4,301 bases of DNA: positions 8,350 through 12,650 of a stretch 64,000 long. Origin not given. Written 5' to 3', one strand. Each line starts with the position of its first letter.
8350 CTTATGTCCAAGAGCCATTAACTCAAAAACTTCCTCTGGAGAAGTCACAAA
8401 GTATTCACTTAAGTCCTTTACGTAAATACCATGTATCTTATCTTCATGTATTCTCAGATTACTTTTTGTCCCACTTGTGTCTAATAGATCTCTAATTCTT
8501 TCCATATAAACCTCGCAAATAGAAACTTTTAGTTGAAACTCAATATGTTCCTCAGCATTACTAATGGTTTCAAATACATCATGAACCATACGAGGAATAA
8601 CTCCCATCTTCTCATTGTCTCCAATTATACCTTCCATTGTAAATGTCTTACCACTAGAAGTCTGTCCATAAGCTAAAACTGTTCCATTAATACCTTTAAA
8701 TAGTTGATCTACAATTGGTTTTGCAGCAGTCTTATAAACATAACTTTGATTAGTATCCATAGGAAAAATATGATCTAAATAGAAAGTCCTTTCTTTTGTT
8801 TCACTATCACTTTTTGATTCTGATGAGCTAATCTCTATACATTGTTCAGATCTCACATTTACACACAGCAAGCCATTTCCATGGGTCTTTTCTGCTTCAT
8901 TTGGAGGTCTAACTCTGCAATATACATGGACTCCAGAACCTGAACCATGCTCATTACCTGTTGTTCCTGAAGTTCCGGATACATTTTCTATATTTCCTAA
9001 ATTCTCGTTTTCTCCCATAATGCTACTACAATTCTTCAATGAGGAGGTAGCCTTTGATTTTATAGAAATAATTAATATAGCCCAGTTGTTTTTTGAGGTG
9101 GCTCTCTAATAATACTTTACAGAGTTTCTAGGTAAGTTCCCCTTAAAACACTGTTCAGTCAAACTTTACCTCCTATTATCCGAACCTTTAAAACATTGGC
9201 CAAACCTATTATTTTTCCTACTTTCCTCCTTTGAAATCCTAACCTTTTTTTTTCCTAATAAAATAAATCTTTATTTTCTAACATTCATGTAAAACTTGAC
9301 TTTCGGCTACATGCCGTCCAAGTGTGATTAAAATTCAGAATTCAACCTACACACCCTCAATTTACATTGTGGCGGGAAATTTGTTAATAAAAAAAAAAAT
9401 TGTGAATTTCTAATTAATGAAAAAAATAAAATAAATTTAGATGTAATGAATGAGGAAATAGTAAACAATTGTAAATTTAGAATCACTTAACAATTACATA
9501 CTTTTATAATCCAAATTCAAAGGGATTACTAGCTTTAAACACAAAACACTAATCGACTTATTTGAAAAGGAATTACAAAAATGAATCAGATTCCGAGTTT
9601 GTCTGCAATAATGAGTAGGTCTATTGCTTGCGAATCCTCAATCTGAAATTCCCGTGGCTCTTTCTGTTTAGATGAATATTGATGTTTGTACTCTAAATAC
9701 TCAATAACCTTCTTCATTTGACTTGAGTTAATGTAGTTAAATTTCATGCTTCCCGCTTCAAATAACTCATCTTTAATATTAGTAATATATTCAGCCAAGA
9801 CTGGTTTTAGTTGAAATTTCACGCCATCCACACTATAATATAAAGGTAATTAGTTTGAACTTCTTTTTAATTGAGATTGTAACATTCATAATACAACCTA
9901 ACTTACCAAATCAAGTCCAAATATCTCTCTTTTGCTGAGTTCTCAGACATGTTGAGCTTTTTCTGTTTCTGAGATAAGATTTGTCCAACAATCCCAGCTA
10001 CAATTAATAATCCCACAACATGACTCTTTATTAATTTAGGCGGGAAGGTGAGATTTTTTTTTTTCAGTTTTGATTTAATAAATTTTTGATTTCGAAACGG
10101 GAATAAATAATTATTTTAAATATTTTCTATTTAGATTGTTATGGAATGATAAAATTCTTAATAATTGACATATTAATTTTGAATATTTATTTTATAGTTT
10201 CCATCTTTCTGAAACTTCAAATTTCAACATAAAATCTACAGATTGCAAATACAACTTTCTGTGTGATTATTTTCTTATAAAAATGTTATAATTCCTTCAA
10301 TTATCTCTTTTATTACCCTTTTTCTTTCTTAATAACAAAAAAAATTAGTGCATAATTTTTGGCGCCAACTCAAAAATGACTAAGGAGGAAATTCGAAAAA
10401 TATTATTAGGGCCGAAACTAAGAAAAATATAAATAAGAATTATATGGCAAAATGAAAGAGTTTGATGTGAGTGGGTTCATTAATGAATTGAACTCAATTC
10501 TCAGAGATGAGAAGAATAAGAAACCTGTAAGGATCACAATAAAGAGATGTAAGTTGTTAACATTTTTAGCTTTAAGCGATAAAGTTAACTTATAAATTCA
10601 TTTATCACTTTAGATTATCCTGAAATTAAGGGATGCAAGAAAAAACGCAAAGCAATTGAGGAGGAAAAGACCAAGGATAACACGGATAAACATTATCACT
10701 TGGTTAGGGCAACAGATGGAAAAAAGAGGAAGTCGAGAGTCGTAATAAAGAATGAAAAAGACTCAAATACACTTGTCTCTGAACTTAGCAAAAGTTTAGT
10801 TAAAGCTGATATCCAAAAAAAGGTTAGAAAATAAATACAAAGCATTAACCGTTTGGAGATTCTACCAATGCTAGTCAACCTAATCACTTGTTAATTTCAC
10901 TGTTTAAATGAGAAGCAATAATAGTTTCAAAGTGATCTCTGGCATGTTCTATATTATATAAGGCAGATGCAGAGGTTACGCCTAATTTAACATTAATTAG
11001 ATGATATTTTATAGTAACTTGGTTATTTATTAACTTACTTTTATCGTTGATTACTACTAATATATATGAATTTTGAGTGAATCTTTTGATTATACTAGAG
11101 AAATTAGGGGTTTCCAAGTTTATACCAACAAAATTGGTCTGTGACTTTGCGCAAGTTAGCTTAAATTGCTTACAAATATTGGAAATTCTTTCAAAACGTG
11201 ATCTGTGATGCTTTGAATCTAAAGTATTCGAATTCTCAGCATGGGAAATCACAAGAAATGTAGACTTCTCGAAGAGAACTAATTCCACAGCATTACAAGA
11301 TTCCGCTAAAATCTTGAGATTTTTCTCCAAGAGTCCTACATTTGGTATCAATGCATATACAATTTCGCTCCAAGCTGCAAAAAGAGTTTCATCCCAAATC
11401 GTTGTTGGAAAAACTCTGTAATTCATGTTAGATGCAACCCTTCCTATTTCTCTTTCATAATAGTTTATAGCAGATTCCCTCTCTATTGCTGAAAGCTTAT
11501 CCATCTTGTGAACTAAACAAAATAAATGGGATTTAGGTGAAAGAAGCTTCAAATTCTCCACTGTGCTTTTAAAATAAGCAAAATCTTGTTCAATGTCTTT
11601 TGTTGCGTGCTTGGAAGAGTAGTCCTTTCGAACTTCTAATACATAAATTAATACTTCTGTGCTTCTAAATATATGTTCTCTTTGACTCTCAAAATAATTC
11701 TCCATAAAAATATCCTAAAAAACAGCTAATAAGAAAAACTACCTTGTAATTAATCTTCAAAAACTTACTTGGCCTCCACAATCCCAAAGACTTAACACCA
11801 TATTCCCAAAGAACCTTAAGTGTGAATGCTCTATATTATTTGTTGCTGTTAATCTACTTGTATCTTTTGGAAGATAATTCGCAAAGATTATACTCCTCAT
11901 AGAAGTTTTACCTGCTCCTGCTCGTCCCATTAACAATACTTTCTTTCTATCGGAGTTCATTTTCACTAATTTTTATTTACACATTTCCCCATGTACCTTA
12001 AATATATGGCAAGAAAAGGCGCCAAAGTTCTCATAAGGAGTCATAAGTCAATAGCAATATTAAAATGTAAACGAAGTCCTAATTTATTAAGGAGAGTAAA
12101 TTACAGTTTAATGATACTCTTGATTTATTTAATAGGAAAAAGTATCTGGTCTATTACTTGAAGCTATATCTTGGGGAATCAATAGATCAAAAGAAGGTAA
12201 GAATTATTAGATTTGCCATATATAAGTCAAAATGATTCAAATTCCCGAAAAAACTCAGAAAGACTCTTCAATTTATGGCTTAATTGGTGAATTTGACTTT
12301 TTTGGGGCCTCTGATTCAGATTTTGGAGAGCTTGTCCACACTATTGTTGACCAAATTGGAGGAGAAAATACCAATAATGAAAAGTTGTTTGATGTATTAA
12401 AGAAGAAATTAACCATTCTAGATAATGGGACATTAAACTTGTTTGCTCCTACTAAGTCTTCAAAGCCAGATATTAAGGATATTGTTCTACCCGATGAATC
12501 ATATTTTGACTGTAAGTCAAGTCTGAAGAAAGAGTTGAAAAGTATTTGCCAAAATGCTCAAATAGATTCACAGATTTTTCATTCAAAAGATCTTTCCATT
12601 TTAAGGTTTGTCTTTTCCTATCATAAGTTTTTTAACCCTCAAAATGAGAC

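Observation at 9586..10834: Divergent pair of two-exon mini-genes (Elongin C and SRP14) that the ORF track misses or truncates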

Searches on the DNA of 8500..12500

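Call 53: search_rna_families(source=window, start=8500, end=12500, threshold=evalue, max_evalue=0.1)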
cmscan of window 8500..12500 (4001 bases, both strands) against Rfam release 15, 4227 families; matches with E-value up to 0.1: 0.
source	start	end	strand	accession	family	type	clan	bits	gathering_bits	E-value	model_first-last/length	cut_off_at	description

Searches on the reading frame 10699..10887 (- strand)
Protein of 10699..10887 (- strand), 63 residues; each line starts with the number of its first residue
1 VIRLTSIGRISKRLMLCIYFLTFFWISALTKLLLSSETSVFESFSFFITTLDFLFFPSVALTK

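Call 5: search_protein_families(library=pfam, proteins=[window:10699-10887:-], max_evalue=1)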
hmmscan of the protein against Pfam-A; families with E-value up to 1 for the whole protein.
seq(63 aa): 0 families
